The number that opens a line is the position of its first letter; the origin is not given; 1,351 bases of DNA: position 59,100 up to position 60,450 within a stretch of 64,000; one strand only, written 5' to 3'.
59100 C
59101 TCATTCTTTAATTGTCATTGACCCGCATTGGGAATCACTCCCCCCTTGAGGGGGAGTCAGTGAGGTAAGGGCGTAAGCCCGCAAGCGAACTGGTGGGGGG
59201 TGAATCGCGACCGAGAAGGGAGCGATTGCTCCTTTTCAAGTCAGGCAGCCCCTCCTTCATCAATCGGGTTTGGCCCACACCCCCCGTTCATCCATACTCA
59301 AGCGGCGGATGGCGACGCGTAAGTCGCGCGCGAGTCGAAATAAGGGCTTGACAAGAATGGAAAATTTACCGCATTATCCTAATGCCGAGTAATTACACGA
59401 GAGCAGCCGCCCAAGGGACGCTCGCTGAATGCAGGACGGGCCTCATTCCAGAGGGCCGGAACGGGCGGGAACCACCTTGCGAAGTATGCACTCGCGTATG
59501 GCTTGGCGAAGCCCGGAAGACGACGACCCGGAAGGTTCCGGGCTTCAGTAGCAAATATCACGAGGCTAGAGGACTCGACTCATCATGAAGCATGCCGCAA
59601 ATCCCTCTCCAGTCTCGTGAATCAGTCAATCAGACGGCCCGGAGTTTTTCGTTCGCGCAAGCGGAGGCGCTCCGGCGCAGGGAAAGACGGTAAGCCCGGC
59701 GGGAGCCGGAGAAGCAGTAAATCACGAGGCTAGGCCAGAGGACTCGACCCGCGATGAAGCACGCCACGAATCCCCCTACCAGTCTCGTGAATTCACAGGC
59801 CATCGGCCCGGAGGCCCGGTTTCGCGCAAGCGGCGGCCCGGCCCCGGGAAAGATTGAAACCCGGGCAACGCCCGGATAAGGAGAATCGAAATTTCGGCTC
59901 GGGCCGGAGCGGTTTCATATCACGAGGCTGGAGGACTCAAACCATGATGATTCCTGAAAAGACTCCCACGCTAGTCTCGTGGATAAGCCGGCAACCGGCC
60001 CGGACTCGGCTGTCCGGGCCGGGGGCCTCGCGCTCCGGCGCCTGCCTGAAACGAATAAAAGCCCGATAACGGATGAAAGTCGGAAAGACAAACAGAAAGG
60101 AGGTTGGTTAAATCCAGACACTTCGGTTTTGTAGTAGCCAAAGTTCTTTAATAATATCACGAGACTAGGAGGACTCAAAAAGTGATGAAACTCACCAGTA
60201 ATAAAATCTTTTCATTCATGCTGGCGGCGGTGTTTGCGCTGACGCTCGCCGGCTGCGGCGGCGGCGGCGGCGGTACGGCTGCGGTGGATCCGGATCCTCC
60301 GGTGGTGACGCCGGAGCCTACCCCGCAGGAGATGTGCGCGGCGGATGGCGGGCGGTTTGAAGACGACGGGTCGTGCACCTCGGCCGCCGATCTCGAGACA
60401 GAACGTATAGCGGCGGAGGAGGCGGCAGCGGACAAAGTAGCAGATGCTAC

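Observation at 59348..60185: ~800-nt leader made of 3.5 tandem repeats with alternative pairing onto the Shine-Dalgarno region of a surface-lipoprotein gene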

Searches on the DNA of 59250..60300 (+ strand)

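Call 20: search_rna_families(source=window, start=59250, end=60300, threshold=evalue, max_evalue=5)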
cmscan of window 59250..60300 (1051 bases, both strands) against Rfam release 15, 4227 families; matches with E-value up to 5: 1.
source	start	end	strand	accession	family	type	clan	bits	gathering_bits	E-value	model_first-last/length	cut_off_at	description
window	59993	60131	+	RF03068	RT-3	Gene; sRNA;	-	20.2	40.5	0.025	1-148/148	no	RT-3 RNA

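Call 44: build_rna_model(alignment_id=A4, structure=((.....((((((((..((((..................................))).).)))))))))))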
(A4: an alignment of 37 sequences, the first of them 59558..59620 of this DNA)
Model R1 built from alignment A4 (37 sequences, 71 columns); structure: as given.
model positions 63; base pairs 14; branch points 0; effective number of sequences 4.33; information 0.888 bits per position. Calibrated on 0.2 Mb of random sequence (short: E-values are rough).
structure used (alignment columns):
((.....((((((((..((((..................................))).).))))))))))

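Call 45: search_with_rna_model(model_id=R1, sources=[window, L001, L002, L006, L008, L011, L015, L016, L017, L018, L023, L024, L025], max_evalue=1)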
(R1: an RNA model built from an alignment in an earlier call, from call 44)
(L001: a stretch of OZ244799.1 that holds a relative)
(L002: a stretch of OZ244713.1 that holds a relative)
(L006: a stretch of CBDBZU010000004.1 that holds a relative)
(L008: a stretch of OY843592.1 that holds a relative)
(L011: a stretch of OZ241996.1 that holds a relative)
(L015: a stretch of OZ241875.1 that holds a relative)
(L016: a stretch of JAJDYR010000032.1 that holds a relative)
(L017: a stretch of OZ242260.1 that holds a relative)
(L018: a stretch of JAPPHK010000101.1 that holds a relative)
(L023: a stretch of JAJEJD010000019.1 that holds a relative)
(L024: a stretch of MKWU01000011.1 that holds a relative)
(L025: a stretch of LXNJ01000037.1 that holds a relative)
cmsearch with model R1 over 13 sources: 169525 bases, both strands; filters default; matches with E-value up to 1: 69.
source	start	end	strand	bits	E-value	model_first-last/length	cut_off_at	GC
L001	15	77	-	90.3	4.2e-17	1-63/63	no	0.52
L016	4142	4204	-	90.3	4.2e-17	1-63/63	no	0.52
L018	7867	7929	-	89.5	6.3e-17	1-63/63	no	0.59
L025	12172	12234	-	88.9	8.6e-17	1-63/63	no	0.57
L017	143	205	-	88.3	1.2e-16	1-63/63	no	0.57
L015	4976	5038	+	87.6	1.7e-16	1-63/63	no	0.56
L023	6801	6863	-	85.3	5.2e-16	1-63/63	no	0.52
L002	5922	5984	+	85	6.1e-16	1-63/63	no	0.6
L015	4716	4778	+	84.7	7e-16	1-63/63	no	0.57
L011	4835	4897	+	84.2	9.1e-16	1-63/63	no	0.59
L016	3977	4039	-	84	1e-15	1-63/63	no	0.62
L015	4833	4895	+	83.8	1.1e-15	1-63/63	no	0.63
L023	6944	7006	-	83.8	1.1e-15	1-63/63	no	0.63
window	59558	59620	+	82.5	2.1e-15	1-63/63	no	0.54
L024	9656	9719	+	81.4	3.6e-15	1-63/63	no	0.56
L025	12009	12072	-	81.4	3.6e-15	1-63/63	no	0.56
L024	9493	9555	+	80.5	5.8e-15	1-63/63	no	0.62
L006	5722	5784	-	80.3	6.4e-15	1-63/63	no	0.56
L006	5877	5939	-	80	7.2e-15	1-63/63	no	0.59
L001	113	176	-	76.1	5.2e-14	1-63/63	no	0.66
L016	4240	4303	-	76.1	5.2e-14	1-63/63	no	0.66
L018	7706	7768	-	75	9e-14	1-63/63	no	0.6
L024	9846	9908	+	74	1.4e-13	1-63/63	no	0.59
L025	11818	11880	-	74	1.4e-13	1-63/63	no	0.59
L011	4692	4753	+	73.2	2.2e-13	1-63/63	no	0.65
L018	7602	7664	-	72.1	3.8e-13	1-63/63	no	0.56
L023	6670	6732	-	71.8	4.3e-13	1-63/63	no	0.57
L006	5606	5668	-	70.1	1e-12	1-63/63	no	0.54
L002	6285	6347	+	69.7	1.2e-12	1-63/63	no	0.52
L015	5107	5168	+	67.2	4.3e-12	1-63/63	no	0.53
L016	3781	3843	-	67.1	4.5e-12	1-63/63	no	0.6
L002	6086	6154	+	66.7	5.7e-12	1-63/63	no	0.62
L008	304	366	+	65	1.3e-11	1-63/63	no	0.56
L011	4966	5027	+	64.8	1.4e-11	1-63/63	no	0.55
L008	479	541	+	55.1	1.8e-09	1-63/63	no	0.57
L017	1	42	-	43.8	5.1e-07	1-41/63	3'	0.57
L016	3977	4039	+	27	0.0021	1-63/63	no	0.62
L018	7867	7929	+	26.3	0.0031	1-63/63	no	0.59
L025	12172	12234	+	25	0.006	1-63/63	no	0.57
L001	15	77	+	25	0.006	1-63/63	no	0.52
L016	4142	4204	+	25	0.006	1-63/63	no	0.52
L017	143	205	+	25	0.006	1-63/63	no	0.57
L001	113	176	+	24.6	0.0072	1-63/63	no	0.66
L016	4240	4303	+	24.6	0.0072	1-63/63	no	0.66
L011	4692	4753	-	24.5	0.0076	1-63/63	no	0.65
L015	4833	4895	-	24.4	0.008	1-63/63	no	0.63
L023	6944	7006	+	24.4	0.008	1-63/63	no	0.63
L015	4976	5038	-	23.2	0.015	1-63/63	no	0.56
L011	4835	4897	-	23.1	0.015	1-63/63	no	0.59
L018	7706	7768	+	23.1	0.016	1-63/63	no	0.6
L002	5922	5984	-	23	0.016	1-63/63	no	0.6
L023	6801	6863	+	22.6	0.02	1-63/63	no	0.52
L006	5722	5784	+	21.4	0.036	1-63/63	no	0.56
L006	5877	5939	+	21.3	0.037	1-63/63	no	0.59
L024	9493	9555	-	20.7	0.052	1-63/63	no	0.62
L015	5107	5168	-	18.7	0.14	1-63/63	no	0.53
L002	6285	6347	-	18.3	0.17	1-63/63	no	0.52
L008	304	366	-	18.3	0.17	1-63/63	no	0.56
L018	7602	7664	+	18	0.2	1-63/63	no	0.56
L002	6086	6154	-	17.3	0.27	1-63/63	no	0.62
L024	9656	9719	-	16.8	0.35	1-63/63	no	0.56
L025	12009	12072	+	16.8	0.35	1-63/63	no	0.56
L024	9846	9908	-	15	0.88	1-63/63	no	0.59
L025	11818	11880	+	15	0.88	1-63/63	no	0.59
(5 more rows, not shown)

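Call 53: search_with_rna_model(model_id=R1, sources=[L026, L027, L028, L029], max_evalue=0.01)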
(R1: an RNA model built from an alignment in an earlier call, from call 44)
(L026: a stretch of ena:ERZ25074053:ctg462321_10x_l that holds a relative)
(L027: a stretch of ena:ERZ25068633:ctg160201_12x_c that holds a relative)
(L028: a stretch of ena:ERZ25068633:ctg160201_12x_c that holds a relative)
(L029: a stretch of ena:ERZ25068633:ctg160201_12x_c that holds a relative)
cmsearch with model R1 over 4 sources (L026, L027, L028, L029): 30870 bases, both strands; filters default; matches with E-value up to 0.01: 4.
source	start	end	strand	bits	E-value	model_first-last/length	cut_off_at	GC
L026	2372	2434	+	82.5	3.9e-16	1-63/63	no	0.54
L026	2734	2796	+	69.7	2.2e-13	1-63/63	no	0.52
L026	2536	2604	+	66.7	1e-12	1-63/63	no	0.62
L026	2372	2434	-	25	0.0011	1-63/63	no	0.54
